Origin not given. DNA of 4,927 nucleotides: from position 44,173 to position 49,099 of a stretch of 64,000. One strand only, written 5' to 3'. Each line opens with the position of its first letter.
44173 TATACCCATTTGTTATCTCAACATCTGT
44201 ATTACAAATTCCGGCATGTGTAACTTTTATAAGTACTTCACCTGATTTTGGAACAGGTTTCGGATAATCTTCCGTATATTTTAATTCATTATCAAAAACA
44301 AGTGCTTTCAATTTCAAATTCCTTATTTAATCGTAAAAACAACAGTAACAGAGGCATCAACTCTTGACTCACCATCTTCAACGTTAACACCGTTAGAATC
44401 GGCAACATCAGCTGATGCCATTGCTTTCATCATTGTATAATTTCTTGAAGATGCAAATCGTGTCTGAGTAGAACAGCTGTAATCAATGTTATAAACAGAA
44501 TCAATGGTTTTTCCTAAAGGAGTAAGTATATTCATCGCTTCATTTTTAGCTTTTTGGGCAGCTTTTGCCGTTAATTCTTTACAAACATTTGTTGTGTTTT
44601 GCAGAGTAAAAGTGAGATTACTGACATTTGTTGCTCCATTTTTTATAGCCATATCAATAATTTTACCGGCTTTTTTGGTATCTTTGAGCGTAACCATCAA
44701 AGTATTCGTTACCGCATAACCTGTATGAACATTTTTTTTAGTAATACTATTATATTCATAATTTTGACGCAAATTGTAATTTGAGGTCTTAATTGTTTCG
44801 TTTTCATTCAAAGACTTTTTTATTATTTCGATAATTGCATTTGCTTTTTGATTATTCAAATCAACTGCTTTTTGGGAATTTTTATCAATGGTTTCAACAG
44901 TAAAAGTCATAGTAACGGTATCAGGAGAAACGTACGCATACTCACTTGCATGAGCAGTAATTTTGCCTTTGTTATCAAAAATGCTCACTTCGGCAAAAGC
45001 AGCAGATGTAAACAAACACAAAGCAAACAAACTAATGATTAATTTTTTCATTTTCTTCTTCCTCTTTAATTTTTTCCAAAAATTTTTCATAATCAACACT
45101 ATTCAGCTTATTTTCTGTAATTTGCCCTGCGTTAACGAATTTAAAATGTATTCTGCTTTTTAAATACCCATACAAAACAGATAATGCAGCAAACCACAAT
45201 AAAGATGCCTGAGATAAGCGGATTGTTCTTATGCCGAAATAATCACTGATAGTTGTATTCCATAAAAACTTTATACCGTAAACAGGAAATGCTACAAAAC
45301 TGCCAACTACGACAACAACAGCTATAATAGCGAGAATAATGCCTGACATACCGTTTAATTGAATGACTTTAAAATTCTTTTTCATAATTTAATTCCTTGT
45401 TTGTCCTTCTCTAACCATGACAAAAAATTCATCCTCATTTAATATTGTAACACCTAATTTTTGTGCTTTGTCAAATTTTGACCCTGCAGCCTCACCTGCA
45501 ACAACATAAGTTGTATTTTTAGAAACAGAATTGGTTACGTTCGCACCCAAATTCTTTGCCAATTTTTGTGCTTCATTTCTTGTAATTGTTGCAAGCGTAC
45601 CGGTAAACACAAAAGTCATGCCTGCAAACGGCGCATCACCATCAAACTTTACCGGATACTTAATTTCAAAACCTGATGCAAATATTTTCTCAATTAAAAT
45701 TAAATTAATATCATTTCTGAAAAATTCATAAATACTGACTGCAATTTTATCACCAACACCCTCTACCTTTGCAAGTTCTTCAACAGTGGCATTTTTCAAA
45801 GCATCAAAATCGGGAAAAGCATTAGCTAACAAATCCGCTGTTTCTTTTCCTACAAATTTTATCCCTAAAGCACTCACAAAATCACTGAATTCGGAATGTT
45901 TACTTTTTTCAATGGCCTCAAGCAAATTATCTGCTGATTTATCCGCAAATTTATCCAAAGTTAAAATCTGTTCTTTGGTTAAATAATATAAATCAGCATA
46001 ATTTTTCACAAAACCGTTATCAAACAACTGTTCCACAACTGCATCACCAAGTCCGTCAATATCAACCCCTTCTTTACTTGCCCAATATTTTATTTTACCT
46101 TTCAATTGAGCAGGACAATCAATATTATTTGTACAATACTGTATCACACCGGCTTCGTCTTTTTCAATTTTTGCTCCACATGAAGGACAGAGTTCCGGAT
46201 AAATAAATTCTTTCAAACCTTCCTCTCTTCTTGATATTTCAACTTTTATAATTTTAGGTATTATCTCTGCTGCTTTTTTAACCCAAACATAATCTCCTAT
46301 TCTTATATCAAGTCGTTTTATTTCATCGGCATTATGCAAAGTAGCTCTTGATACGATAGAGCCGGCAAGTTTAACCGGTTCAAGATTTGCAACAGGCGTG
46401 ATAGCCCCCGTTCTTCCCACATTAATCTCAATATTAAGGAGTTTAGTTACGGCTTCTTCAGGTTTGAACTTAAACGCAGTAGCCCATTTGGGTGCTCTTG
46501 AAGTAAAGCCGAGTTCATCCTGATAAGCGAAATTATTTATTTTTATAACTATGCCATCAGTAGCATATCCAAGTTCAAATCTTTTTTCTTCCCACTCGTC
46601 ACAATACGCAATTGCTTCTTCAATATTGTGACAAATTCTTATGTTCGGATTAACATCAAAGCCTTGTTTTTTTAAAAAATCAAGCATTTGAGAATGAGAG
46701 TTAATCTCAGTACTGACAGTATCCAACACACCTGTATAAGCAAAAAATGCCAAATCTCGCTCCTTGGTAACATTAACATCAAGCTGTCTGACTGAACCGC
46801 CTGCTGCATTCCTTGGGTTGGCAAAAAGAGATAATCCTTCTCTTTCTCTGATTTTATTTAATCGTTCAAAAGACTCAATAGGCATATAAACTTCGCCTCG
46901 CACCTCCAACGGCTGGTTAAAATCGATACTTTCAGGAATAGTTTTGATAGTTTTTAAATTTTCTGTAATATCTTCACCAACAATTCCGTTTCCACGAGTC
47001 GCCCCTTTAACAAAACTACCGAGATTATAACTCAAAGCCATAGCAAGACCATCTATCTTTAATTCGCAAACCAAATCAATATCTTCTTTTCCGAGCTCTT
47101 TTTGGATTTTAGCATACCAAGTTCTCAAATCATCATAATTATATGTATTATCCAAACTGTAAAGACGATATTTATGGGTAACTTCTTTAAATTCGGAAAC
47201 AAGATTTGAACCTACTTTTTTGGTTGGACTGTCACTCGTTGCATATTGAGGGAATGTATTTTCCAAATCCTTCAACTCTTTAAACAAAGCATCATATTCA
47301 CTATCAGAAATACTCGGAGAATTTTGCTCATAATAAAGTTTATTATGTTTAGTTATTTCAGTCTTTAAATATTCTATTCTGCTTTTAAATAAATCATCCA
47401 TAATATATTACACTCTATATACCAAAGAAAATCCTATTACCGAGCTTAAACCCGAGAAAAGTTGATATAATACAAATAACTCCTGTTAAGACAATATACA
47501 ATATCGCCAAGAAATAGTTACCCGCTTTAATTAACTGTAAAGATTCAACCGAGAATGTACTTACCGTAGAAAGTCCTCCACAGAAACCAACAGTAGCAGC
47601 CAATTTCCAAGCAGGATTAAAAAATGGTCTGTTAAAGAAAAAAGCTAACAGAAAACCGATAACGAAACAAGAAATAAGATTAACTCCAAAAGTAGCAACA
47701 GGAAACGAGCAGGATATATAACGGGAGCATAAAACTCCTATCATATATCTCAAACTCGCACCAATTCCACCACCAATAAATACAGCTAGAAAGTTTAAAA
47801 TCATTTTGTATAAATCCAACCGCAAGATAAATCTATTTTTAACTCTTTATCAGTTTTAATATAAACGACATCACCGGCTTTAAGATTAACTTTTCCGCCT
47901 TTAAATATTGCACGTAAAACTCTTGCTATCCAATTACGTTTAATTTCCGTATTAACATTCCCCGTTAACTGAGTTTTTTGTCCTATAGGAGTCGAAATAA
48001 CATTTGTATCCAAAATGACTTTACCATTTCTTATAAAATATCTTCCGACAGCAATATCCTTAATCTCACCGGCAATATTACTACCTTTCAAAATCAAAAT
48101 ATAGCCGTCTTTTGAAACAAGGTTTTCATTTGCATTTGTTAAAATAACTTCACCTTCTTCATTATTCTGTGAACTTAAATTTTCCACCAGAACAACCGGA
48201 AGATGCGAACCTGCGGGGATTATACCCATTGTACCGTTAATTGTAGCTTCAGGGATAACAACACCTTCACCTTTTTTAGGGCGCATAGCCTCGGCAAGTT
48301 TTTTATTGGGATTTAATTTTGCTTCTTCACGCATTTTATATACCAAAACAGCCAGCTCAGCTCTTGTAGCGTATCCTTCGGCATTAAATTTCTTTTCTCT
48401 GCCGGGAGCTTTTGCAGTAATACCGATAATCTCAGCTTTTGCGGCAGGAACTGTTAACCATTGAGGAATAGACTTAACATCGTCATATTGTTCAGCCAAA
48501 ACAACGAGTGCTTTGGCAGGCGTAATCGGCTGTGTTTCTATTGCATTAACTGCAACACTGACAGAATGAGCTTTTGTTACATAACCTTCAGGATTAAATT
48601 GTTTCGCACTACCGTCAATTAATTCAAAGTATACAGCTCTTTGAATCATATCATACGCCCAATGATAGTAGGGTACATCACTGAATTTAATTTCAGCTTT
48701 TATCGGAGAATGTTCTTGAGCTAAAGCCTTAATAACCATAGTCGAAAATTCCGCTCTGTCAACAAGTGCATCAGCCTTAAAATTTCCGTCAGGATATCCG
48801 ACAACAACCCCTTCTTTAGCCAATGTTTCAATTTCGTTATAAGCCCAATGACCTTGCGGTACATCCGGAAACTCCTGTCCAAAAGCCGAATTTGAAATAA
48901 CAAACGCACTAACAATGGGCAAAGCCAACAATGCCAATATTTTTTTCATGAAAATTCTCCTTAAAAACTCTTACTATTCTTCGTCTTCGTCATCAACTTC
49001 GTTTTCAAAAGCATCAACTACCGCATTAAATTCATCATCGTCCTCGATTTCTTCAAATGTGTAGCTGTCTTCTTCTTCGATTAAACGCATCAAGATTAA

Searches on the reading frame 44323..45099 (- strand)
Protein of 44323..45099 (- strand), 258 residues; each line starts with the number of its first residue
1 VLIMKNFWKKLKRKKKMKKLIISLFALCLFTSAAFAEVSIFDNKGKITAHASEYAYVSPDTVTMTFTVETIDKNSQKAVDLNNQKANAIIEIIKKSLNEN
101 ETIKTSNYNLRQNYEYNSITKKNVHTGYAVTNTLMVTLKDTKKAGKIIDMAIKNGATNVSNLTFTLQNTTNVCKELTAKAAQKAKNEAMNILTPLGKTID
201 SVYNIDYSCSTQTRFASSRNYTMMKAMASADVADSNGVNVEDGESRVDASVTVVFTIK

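Call 93: search_protein_families(library=pfam, proteins=[window:44323-45099:-], max_evalue=0.001)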
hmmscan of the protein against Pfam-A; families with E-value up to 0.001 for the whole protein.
window:44323-45099:- (258 aa): 1 family
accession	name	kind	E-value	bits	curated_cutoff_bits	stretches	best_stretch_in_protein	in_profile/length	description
PF04402.19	SIMPL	-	4.5e-39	135.3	25.2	1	47-255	1-205/205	Protein of unknown function (DUF541)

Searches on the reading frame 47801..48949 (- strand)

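Call 93: search_protein_families(library=pfam, proteins=[window:47801-48949:-], max_evalue=0.001)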
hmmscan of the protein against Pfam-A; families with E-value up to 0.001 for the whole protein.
window:47801-48949:- (382 aa): 2 families
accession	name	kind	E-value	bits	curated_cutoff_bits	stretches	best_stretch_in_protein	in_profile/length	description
PF00395.25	SLH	-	2.1e-20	72.8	20.8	1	27-68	2-43/44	S-layer homology domain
PF03743.19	TrbI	-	0.0009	19.6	35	0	244-331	2-83/188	Bacterial conjugation TrbI-like protein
